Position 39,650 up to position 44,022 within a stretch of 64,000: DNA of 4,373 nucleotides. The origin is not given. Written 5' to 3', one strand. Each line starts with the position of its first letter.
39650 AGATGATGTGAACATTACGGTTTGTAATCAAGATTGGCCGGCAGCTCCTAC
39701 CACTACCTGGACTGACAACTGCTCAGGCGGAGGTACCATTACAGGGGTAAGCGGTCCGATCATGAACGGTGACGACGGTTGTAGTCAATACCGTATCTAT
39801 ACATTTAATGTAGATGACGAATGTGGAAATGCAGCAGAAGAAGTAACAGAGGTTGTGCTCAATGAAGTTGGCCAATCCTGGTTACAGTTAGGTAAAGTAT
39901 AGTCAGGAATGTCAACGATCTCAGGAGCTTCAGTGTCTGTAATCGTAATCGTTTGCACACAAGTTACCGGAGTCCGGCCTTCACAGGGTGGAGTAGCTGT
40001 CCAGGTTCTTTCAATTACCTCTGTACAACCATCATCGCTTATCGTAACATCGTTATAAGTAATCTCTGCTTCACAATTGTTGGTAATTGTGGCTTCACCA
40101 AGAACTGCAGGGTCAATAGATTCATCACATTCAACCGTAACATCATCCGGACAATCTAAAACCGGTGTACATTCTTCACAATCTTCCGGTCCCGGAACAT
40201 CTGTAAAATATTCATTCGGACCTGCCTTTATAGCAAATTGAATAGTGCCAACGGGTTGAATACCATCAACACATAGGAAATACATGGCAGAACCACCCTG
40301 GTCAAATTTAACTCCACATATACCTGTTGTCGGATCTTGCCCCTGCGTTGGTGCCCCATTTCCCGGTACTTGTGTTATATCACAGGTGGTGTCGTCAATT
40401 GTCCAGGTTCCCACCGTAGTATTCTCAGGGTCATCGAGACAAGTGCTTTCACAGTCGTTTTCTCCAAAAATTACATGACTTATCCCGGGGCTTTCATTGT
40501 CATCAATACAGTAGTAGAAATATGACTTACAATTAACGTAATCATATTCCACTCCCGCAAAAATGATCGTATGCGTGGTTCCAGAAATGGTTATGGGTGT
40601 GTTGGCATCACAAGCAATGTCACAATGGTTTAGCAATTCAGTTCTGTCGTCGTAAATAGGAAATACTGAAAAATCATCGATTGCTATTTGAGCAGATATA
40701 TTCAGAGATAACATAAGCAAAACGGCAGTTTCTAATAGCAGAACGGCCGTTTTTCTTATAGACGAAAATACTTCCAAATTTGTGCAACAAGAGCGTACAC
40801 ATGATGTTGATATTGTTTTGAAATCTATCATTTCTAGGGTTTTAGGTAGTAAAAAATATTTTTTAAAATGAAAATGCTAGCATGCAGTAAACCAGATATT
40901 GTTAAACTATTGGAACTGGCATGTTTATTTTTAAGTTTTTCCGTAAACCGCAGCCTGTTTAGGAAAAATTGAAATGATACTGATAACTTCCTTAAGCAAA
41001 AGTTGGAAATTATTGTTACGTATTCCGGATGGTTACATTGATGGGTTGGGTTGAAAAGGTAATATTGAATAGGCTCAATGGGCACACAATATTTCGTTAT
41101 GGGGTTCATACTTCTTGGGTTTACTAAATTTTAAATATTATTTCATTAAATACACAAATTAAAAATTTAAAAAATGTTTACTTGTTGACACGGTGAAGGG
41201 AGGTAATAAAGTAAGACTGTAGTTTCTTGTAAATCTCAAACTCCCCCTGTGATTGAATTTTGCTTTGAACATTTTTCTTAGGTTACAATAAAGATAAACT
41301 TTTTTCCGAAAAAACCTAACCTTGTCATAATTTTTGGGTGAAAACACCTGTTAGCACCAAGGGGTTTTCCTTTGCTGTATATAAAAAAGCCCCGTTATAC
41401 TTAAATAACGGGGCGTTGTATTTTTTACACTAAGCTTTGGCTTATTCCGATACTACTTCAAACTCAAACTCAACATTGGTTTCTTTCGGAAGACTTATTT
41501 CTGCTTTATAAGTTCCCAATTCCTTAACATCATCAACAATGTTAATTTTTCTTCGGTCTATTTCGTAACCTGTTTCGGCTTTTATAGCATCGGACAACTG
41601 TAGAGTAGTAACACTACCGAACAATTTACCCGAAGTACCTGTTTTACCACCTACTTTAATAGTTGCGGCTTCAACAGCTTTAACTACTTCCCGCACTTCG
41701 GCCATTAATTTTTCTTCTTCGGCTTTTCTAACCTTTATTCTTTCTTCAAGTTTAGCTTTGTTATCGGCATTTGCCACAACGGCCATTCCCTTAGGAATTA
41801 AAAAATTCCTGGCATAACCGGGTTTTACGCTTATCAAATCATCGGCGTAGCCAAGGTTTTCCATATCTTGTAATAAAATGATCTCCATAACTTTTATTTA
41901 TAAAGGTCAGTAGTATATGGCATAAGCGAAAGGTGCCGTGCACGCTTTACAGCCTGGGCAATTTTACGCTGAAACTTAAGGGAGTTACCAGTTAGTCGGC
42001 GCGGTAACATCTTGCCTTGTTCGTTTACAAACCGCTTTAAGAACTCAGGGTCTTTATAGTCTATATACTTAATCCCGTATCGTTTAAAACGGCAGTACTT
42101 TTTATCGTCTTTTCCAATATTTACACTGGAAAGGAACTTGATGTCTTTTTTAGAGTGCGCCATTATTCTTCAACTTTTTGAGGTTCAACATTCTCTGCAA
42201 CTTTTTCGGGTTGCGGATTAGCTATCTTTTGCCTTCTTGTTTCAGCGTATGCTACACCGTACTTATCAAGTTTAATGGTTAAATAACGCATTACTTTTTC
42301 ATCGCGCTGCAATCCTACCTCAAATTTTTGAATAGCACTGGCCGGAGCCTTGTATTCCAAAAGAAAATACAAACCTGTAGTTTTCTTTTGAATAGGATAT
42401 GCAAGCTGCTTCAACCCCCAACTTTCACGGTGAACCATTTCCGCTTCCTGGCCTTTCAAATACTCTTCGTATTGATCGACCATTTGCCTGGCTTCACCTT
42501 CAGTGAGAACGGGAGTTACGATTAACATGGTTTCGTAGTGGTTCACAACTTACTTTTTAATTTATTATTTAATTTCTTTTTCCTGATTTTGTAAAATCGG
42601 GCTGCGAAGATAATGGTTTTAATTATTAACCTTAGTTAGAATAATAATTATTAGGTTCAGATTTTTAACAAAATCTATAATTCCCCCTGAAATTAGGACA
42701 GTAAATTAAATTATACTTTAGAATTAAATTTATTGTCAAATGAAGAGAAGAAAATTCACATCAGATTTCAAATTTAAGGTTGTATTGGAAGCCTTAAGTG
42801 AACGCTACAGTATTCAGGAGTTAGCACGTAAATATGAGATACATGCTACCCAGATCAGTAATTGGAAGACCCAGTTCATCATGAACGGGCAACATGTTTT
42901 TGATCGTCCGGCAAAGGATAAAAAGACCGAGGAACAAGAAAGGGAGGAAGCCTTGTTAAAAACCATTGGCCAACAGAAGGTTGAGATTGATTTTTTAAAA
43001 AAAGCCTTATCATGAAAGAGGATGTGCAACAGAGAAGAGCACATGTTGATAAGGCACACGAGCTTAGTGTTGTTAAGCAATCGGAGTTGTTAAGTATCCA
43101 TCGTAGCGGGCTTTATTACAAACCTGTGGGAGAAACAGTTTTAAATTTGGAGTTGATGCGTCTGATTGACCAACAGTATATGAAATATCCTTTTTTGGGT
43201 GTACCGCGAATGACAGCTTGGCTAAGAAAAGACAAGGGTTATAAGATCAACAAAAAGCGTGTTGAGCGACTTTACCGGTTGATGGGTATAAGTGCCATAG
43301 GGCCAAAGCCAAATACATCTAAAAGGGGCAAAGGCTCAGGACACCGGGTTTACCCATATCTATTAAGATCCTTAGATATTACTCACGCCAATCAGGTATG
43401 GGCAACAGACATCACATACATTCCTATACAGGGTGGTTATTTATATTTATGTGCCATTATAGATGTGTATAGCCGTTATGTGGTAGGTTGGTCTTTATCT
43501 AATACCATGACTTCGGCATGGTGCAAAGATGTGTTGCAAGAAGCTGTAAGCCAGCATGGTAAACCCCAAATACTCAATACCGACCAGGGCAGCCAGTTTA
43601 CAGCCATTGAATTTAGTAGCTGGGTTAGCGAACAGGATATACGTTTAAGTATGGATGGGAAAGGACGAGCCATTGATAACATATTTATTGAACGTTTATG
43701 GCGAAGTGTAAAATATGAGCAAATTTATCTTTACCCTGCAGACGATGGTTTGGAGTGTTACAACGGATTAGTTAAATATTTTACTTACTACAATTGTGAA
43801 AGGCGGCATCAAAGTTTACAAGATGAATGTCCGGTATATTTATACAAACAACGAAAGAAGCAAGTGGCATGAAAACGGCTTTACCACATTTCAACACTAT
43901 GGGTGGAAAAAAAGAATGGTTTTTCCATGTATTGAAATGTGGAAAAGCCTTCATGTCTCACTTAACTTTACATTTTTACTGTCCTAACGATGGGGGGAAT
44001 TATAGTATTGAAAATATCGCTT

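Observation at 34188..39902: Giant T9SS adhesin gene interrupted by an inverted 5,001-bp block of 20 near-identical 249-bp repeat units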

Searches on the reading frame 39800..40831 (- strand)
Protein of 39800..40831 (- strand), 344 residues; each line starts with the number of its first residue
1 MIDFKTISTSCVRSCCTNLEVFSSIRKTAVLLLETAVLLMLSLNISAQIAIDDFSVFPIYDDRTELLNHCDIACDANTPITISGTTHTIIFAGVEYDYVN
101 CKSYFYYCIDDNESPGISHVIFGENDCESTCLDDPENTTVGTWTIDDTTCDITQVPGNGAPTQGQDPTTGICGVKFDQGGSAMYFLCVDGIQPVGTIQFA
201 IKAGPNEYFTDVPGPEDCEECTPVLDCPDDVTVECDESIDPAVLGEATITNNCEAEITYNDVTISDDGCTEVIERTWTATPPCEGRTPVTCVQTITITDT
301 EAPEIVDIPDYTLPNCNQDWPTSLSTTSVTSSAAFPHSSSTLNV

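Call 8: find_encoding_contigs(protein=window:39800-40831:-, flank=10000, max_places=10)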
Protein window:39800-40831:- (344 aa): no gene with exactly this product is on record in the collection.

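Call 9: search_protein_families(library=pfam, proteins=[window:39800-40831:-], max_evalue=0.01)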
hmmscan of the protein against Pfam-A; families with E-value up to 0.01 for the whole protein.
window:39800-40831:- (344 aa): 0 families

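Call 10: find_related_loci(query=window:39851-40831:-, collection=genome_contigs, flank=10000)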
Query window:39851-40831:- (327 aa) in genome_contigs; peptide patterns used: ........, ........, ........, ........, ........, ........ (x = any residue, [..] = any of these).
42 stretches matched a pattern, but none encodes a relative of the query by tblastn (E <= 1e-3).

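Call 36: search_protein_families(library=ncbifam, proteins=[window:39851-40831:-], max_evalue=0.1)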
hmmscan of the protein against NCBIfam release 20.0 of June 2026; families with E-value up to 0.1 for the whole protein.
window:39851-40831:- (327 aa): 0 families

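Call 37: search_protein_families(library=pfam, proteins=[window:39851-40831:-], max_evalue=0.1)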
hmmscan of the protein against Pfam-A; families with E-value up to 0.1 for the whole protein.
window:39851-40831:- (327 aa): 0 families

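Call 42: find_related_loci(query=window:39851-40831:-, collection=metagenome_contigs, flank=10000)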
Query window:39851-40831:- (327 aa) in metagenome_contigs; peptide patterns used: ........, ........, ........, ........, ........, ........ (x = any residue, [..] = any of these).
41 stretches matched a pattern, but none encodes a relative of the query by tblastn (E <= 1e-3).

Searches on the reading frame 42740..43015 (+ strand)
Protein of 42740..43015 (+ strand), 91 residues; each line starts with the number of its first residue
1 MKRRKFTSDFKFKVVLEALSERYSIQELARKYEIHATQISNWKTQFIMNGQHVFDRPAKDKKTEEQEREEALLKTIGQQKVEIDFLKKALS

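Call 9: search_protein_families(library=pfam, proteins=[window:42740-43015:+], max_evalue=0.01)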
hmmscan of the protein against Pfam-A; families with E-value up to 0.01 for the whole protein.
window:42740-43015:+ (91 aa): 4 families
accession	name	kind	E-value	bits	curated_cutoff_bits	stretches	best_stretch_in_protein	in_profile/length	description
PF01527.26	HTH_Tnp_1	-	1.4e-11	44.9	24.1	1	2-68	2-66/75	Transposase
PF13518.12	HTH_28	-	9.7e-06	26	25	1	10-50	1-40/52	Helix-turn-helix domain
PF09607.16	BrkDBD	-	5.3e-05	23.5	23.4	1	3-43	3-46/58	Brinker DNA-binding domain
PF13542.12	HTH_Tnp_ISL3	-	0.00064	19.6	27.4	1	2-42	8-46/51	Helix-turn-helix domain of transposase family ISL3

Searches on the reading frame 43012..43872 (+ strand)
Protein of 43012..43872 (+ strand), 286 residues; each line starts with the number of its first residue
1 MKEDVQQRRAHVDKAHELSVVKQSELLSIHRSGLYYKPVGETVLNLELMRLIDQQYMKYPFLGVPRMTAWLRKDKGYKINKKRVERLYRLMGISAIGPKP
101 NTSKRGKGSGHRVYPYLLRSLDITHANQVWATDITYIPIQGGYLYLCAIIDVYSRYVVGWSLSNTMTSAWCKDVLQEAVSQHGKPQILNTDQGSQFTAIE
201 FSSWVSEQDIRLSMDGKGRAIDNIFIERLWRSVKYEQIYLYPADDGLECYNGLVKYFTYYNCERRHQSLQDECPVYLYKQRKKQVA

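Call 9: search_protein_families(library=pfam, proteins=[window:43012-43872:+], max_evalue=0.01)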
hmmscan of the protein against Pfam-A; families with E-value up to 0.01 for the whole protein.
window:43012-43872:+ (286 aa): 5 families
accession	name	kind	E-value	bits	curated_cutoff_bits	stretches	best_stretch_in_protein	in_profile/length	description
PF00665.32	rve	-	8.8e-27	93.8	32.6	1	124-219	2-101/102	Integrase core domain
PF13276.12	HTH_21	-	1.3e-12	48.1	28.1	1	45-96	3-55/60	HTH-like domain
PF13683.12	rve_3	-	1.5e-09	37.9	26.5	1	209-274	2-67/67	Integrase core domain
PF24764.1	rva_4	-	2.8e-07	30.9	26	1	123-238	4-117/194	Integrase core domain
PF13610.12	DDE_Tnp_IS240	-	0.0057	17.2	27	0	129-197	3-71/139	DDE domain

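Call 23: find_related_loci(query=window:43012-43869:+, collection=genome_contigs, flank=3000)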
Query window:43012-43869:+ (286 aa) in genome_contigs; peptide patterns used: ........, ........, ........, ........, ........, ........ (x = any residue, [..] = any of these).
453 stretches matched a pattern; 403 encode a relative of the query (tblastn E <= 1e-3); the best 80 are kept; 80 distinct loci.
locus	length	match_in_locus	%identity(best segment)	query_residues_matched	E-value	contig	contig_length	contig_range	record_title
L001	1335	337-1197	72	1-286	6e-160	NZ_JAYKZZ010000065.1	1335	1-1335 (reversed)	Parapedobacter flavus strain CGMCC 1.10938 contig66, whole genome shotgun sequence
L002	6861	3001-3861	71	1-286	3e-145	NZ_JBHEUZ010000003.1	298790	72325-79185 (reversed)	Parapedobacter sp. 2B3 2B3_scaffold3, whole genome shotgun sequence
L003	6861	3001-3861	72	1-286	2e-144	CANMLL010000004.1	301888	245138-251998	uncultured Aquimarina sp. isolate 692.fasta genome assembly, contig: NODE_4, whole genome shotgun sequence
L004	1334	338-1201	71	1-286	6e-158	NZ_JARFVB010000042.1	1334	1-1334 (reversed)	Flagellimonas yonaguniensis strain 334s03 Scaffold42, whole genome shotgun sequence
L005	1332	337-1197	70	1-286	2e-156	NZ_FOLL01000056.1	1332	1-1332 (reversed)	Parapedobacter composti strain DSM 22900, whole genome shotgun sequence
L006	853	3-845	72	4-283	1e-158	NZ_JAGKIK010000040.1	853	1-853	Aquimarina sp. U1-2 NODE_40_length_853_cov_85.872253, whole genome shotgun sequence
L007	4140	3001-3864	70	1-286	2e-143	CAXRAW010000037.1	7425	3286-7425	MAG: Flavobacteriaceae bacterium isolate YZ09aD_1.48 genome assembly, contig: k141_558576, whole genome shotgun sequence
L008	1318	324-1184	69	1-286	4e-155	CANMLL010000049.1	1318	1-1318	uncultured Aquimarina sp. isolate 692.fasta genome assembly, contig: NODE_49, whole genome shotgun sequence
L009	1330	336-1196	69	1-286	2e-154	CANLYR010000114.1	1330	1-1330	uncultured Aquimarina sp. isolate 4-1007.fasta genome assembly, contig: NODE_114, whole genome shotgun sequence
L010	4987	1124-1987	70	1-286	3e-139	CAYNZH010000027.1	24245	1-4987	MAG TPA_asm: uncultured Sphingobacteriaceae bacterium isolate SRP220891_co3_2 genome assembly, contig: NODE_2430_length_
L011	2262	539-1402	68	1-286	2e-147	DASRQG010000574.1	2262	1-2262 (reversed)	MAG TPA_asm: Mariniphaga sp. isolate SMAG_U10316 k141_717251, whole genome shotgun sequence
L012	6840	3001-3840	71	1-280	4e-138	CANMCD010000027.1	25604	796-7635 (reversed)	uncultured Tenacibaculum sp. isolate 1120.fasta genome assembly, contig: NODE_27, whole genome shotgun sequence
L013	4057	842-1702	68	1-286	8e-141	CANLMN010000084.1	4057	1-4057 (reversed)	uncultured Aquimarina sp. isolate 664.fasta genome assembly, contig: NODE_84, whole genome shotgun sequence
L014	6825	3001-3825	71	14-286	1e-136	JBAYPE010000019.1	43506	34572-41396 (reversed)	MAG: Flavobacteriaceae bacterium isolate SO_2016_LW2_130 scaffold01382_LW138R_2016, whole genome shotgun sequence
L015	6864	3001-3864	67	1-286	2e-135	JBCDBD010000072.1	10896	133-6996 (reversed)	MAG: Bacteroidota bacterium isolate P01_F01_bin.75 k141_2886562_length_10896_cov_14.0205, whole genome shotgun sequence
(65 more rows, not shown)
